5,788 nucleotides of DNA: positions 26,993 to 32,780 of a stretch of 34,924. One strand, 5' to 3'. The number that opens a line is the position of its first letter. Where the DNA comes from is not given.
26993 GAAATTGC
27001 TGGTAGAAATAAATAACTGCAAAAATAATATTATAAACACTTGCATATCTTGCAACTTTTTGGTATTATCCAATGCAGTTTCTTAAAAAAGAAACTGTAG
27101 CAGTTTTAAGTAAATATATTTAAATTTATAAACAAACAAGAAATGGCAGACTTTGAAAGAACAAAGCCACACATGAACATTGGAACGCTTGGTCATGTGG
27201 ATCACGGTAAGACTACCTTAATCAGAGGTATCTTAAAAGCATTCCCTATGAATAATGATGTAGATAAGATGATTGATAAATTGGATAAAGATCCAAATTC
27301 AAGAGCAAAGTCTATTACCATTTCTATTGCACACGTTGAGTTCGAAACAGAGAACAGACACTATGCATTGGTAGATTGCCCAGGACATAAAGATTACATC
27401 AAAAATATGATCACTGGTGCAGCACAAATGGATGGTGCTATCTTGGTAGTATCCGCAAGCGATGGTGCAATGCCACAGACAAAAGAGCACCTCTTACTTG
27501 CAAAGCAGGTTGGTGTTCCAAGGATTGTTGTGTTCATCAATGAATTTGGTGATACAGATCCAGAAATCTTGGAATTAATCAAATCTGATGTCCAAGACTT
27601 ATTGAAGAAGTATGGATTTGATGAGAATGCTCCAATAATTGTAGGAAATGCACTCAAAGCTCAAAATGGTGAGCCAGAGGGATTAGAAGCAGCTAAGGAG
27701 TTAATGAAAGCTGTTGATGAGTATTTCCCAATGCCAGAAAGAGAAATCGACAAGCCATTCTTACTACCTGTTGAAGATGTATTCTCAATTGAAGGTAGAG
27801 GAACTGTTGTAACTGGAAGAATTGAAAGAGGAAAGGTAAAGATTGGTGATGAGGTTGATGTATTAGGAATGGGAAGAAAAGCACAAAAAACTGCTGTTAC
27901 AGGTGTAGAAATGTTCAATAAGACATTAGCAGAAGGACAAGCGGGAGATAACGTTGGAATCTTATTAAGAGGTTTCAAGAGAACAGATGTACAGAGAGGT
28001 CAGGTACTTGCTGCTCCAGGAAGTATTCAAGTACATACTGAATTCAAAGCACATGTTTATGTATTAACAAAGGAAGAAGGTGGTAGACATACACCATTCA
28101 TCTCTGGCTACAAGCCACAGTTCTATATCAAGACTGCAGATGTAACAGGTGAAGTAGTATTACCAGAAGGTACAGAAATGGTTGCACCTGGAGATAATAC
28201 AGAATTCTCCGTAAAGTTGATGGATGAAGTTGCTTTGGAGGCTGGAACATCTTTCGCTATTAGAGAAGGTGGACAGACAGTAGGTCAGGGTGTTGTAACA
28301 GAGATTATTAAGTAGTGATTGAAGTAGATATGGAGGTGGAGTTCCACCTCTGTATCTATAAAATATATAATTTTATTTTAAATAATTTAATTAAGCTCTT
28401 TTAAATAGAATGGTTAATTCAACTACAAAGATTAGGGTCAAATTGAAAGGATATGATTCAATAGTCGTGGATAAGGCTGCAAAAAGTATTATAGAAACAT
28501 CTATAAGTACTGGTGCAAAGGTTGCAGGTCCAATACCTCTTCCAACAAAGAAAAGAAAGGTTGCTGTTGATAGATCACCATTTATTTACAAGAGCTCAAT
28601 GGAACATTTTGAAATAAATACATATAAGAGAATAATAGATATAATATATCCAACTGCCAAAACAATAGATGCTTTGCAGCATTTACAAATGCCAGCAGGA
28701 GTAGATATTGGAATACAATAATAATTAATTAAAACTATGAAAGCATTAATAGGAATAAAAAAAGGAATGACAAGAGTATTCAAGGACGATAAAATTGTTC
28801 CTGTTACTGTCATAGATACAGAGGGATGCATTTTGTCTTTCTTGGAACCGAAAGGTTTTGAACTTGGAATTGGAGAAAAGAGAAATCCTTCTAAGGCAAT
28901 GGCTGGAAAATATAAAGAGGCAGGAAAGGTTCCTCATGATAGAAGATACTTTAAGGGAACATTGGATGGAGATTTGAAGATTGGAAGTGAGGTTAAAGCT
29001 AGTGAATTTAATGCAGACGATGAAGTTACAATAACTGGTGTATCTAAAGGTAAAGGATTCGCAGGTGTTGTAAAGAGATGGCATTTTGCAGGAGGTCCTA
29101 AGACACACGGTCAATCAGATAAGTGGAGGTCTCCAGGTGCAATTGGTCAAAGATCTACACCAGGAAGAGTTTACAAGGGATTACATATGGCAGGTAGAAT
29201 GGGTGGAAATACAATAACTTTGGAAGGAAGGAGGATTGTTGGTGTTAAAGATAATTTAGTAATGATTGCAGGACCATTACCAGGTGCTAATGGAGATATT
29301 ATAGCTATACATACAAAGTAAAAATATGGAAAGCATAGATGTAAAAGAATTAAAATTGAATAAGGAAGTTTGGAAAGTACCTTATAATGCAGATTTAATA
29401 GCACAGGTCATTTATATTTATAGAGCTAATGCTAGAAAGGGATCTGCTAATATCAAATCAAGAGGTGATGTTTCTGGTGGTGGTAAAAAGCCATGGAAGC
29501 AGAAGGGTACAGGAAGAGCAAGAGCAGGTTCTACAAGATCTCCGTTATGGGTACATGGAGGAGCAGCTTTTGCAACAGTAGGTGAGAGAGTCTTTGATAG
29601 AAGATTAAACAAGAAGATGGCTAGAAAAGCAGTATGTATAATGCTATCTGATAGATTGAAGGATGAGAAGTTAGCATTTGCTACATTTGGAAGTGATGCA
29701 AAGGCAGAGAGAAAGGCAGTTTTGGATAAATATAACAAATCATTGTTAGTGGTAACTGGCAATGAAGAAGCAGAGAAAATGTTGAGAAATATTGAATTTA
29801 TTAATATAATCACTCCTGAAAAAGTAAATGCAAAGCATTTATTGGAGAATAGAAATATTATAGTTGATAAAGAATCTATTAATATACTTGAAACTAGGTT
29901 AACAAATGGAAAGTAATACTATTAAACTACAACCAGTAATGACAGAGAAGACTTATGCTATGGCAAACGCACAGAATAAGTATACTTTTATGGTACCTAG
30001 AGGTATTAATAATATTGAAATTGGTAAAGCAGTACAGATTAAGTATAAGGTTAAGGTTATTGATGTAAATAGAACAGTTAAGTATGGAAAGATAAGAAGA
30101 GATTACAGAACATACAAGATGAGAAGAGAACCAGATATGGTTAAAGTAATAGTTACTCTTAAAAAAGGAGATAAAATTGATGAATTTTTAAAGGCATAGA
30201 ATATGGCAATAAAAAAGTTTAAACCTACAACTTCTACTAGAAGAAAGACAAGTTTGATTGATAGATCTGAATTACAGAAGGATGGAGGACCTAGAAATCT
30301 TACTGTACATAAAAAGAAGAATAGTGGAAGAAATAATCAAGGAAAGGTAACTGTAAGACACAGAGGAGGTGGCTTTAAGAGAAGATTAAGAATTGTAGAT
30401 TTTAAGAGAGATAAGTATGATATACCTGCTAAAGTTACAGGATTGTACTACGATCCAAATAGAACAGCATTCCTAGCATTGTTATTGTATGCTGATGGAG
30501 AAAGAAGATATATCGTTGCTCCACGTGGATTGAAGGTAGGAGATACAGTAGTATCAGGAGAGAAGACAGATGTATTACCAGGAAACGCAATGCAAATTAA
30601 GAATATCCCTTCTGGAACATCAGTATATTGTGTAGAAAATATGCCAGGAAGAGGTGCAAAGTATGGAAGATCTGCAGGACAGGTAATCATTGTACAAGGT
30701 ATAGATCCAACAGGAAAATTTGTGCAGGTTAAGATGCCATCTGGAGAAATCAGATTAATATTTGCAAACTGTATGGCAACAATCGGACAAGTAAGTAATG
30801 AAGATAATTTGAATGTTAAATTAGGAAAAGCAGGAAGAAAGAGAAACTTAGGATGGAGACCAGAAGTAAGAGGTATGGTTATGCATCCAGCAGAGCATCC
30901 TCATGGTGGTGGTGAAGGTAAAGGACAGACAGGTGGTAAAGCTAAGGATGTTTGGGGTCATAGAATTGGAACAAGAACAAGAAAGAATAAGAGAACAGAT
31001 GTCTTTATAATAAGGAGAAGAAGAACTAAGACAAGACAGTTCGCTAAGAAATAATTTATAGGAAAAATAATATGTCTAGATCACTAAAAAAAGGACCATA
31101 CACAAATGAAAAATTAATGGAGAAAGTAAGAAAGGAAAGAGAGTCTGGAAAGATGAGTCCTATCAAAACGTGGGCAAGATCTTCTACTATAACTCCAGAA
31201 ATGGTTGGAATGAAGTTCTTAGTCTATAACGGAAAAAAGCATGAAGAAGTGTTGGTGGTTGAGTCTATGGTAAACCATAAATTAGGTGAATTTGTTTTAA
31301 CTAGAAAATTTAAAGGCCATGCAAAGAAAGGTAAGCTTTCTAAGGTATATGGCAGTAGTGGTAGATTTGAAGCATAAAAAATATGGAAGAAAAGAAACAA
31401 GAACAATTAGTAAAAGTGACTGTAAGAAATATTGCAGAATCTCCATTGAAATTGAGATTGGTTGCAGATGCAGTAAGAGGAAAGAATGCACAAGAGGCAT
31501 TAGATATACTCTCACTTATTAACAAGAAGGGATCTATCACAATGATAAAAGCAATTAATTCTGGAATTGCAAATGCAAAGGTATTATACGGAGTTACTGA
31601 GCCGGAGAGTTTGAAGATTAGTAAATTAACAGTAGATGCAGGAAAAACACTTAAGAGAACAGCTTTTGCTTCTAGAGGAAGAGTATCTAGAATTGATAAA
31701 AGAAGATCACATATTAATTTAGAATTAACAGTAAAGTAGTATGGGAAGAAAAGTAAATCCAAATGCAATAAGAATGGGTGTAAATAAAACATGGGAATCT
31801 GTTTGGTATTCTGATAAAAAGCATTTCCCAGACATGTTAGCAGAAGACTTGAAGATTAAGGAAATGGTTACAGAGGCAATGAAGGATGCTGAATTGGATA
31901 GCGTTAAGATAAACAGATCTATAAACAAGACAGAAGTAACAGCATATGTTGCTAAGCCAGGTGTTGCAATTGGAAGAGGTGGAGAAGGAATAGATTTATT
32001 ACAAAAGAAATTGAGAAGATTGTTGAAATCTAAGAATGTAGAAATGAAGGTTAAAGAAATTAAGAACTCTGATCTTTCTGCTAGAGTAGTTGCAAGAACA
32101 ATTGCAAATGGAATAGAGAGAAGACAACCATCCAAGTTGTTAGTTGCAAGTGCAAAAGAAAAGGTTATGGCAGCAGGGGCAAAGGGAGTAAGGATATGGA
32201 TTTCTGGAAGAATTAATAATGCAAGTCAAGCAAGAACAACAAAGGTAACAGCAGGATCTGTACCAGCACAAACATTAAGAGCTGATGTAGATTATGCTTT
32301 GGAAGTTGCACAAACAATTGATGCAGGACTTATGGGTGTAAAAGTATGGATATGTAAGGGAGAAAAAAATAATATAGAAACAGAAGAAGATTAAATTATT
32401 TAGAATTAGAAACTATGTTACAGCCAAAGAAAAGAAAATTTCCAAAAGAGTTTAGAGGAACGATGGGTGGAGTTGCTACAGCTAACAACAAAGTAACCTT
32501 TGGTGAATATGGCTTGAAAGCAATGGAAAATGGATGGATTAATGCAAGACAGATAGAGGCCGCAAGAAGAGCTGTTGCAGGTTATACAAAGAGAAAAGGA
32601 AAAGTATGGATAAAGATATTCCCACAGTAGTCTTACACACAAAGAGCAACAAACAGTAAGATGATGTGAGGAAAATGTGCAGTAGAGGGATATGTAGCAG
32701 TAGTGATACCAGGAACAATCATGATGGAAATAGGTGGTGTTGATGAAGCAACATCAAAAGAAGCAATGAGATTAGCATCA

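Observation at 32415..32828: Essential rplP (L16) carries in-frame TAG and TGA yet remains collinear and conserved on both sides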

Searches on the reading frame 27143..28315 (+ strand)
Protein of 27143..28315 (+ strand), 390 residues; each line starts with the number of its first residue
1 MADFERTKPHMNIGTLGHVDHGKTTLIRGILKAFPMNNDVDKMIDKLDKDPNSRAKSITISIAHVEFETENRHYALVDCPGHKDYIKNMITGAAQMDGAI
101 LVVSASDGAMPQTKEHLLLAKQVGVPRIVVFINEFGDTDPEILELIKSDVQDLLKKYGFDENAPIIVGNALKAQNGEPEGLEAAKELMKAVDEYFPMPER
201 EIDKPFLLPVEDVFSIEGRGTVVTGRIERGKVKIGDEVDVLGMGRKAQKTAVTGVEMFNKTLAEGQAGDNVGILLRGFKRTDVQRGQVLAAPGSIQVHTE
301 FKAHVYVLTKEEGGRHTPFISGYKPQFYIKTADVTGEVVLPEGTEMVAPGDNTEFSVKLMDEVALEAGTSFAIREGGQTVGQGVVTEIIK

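Call 27: find_encoding_contigs(protein=window:27143-28315:+, flank=10000, max_places=10)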
Protein window:27143-28315:+ (390 aa): no gene with exactly this product is on record in the collection.

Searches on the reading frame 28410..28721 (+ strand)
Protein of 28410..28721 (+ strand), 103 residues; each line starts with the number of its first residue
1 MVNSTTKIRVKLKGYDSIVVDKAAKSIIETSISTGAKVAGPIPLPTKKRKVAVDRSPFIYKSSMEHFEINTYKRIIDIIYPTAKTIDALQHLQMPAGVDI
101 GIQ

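Call 20: find_encoding_contigs(protein=window:28410-28721:+, flank=10000, max_places=10)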
Protein window:28410-28721:+ (103 aa): no gene with exactly this product is on record in the collection.

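Call 28: search_solved_structures(query=window:28410-28721:+, show_alignments=2)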
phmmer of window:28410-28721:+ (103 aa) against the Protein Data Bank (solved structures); distinct sequences matched with E-value up to 0.001: 128 (the best 60 are shown).
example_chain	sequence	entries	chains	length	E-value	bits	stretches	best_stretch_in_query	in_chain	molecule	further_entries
8crx_M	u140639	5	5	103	4e-33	116.4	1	6-102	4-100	30S ribosomal protein S10 | Small ribosomal subunit protein uS10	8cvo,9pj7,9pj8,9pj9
7kgb_j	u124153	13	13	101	2e-32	114.2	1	6-103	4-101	30S ribosomal protein S10 | Small ribosomal subunit protein uS10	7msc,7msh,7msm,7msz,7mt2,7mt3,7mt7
5v93_j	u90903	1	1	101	2.1e-32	114.1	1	6-103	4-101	30S ribosomal protein S10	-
32nj_J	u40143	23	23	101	1.4e-31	111.5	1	6-103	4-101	Small ribosomal subunit protein uS10 | 30S ribosomal protein S10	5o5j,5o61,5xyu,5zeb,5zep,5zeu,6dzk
6dzi_s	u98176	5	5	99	1.8e-31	111.1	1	7-103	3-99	30S ribosomal protein S10 | Small ribosomal subunit protein uS10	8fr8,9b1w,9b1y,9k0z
8yp6_j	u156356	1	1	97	3.3e-31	110.3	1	7-103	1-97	Small ribosomal subunit protein uS10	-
9i5v_K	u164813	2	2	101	6.8e-31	109.3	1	6-102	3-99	Small ribosomal subunit protein uS10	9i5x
5li0_j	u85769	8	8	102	3.8e-29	103.7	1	6-102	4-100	30S ribosomal protein S10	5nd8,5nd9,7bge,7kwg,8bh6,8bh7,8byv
7jil_o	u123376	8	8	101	6.3e-29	103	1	6-102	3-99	30S ribosomal protein S10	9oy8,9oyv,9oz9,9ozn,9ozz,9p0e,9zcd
5x8p_j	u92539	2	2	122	1.3e-28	102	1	6-102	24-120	protein S10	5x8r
5ngm_Aj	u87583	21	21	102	1.5e-28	101.8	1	6-102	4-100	30S ribosomal protein S10 | ribosomal protein uS10 | Small ribosomal subunit protein uS10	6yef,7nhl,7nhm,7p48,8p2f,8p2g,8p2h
6eri_BJ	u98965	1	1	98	1.9e-28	101.4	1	7-102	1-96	30S ribosomal protein S10 alpha, chloroplastic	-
3j9w_AJ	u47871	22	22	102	1.9e-28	101.4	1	6-102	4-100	30S ribosomal protein uS10 | 30S ribosomal protein S10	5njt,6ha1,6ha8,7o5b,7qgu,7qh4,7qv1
5mmj_j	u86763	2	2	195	4.1e-28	100.4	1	6-102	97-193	plastid ribosomal protein uS10c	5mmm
7nhn_k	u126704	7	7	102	5.2e-28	100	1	6-102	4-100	30S ribosomal protein S10 | Small ribosomal subunit protein uS10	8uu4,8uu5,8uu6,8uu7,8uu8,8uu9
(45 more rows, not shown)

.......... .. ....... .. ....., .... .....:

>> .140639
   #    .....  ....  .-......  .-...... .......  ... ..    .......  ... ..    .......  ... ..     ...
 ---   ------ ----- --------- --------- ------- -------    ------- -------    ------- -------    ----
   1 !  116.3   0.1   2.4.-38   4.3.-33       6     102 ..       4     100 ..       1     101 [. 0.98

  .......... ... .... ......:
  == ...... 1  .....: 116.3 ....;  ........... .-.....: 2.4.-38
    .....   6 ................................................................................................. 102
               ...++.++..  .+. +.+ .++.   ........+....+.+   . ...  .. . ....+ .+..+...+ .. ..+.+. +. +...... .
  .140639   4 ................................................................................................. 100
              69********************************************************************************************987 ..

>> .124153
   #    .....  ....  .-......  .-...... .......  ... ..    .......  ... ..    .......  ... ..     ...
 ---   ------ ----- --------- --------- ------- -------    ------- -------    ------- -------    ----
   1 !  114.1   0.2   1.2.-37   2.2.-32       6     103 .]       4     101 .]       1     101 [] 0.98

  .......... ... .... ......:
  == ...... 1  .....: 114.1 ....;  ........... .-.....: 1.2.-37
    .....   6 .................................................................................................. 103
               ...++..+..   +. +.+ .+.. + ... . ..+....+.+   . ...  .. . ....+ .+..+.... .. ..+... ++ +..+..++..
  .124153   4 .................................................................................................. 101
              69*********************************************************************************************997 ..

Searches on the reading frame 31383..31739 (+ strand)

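Call 9: search_protein_families(library=pfam, proteins=[window:31383-31739:+])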
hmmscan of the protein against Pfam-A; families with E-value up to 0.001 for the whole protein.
window:31383-31739:+ (118 aa): 1 family
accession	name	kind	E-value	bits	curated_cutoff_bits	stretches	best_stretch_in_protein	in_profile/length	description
PF00237.24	Ribosomal_L22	-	1.2e-24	86.9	28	1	14-115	3-103/104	Ribosomal protein L22p/L17e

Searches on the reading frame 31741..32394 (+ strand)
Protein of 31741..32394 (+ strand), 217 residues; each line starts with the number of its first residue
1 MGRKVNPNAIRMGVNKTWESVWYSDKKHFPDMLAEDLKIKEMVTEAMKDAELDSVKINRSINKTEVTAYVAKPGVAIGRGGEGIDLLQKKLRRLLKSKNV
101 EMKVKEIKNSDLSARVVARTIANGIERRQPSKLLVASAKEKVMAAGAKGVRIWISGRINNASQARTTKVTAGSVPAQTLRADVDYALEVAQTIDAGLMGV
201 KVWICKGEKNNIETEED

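Call 9: search_protein_families(library=pfam, proteins=[window:31741-32394:+])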
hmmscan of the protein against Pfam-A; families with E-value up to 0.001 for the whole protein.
window:31741-32394:+ (217 aa): 3 families
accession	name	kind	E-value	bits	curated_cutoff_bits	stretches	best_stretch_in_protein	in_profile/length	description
PF00189.25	Ribosomal_S3_C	-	6.5e-22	78.3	34.1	1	121-204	1-83/83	Ribosomal protein S3, C-terminal domain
PF07650.23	KH_2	-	1.8e-13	50.5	22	1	38-111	1-77/78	KH domain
PF05316.17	VAR1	-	1.3e-05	25.7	33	0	140-205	121-193/195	Mitochondrial ribosomal protein (VAR1)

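Call 11: find_related_loci(query=window:31741-32394:+, collection=genome_contigs, flank=3000)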
Query window:31741-32394:+ (217 aa) in genome_contigs; peptide patterns used: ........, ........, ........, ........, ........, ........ (x = any residue, [..] = any of these).
115 stretches matched a pattern; 19 encode a relative of the query (tblastn E <= 1e-3); 19 distinct loci.
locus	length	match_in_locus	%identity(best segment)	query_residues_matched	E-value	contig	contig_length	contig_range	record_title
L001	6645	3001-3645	79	1-216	2e-115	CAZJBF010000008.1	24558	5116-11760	MAG TPA_asm: uncultured Candidatus Saccharibacteria bacterium isolate SRP192927_co3_861 genome assembly, contig: NODE_40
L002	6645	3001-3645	77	1-216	1e-111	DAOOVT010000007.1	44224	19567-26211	MAG TPA_asm: Candidatus Dojkabacteria bacterium isolate AMR_MDS_2434 NODE_541_length_44224_cov_24.794924, whole genome s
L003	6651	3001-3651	72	1-217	8e-110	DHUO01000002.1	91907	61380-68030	MAG TPA_asm: Candidatus Dojkabacteria bacterium UBA5232 UBA5232_contig_5010, whole genome shotgun sequence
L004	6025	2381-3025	75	1-216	3e-109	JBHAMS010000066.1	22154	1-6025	MAG: Candidatus Dojkabacteria bacterium isolate D-36_MAG_6 D-36__140028, whole genome shotgun sequence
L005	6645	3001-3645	75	1-216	2e-109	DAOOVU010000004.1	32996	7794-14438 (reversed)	MAG TPA_asm: Candidatus Dojkabacteria bacterium isolate AMR_MDS_2433 NODE_892_length_32996_cov_7.999484, whole genome sh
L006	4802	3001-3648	71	1-217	3e-103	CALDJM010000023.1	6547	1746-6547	MAG TPA_asm: uncultured bacterium isolate SRR1562000_bin.129_CONCOCT_v1.1_MAG genome assembly, contig: ERZ724042.7131, w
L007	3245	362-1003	71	1-215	3e-104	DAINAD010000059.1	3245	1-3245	MAG TPA_asm: Patescibacteria group bacterium isolate CTOTU11731 NODE_15387_length_3245_cov_7.568652, whole genome shotgu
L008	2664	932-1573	71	1-215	9e-105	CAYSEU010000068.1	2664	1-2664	MAG TPA_asm: uncultured Candidatus Saccharibacteria bacterium isolate binchicken_co220_104 genome assembly, contig: NODE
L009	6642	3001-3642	71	1-215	1e-101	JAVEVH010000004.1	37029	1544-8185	MAG: Candidatus Dojkabacteria bacterium isolate BF4_117 NODE_3217_length_37029_cov_7.250257_Biofilm4, whole genome shotg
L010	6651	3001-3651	69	1-216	2e-100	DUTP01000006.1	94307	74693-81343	MAG TPA_asm: Candidatus Dojkabacteria bacterium isolate AS05jafATM_89 76008_AS05, whole genome shotgun sequence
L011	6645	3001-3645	67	1-216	2e-98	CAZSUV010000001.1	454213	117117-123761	MAG TPA_asm: uncultured Candidatus Saccharibacteria bacterium isolate SRP302447_co3_161 genome assembly, contig: NODE_41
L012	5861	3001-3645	65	1-216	1e-97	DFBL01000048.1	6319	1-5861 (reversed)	MAG TPA_asm: Candidatus Dojkabacteria bacterium UBA3081 UBA3081_contig_47477, whole genome shotgun sequence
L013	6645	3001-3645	68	1-216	2e-97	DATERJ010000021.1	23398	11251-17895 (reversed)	MAG TPA_asm: Candidatus Dojkabacteria bacterium isolate SMAG_U9070 k141_199487, whole genome shotgun sequence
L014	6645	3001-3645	65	1-216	5e-96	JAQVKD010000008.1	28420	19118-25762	MAG: Candidatus Dojkabacteria bacterium isolate STE_79 NODE_3389_length_28420_cov_7.560209_Sandtown_E, whole genome shot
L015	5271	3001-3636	66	1-213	2e-94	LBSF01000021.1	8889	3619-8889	MAG: candidate division WS6 bacterium GW2011_GWC2_36_7 US24_C0021, whole genome shotgun sequence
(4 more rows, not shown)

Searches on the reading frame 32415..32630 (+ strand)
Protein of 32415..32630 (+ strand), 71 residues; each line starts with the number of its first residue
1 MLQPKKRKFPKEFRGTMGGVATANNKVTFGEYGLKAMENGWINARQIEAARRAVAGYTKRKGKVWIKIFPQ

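Call 14: find_encoding_contigs(protein=window:32415-32630:+, flank=10000, max_places=10)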
Protein window:32415-32630:+ (71 aa): no gene with exactly this product is on record in the collection.
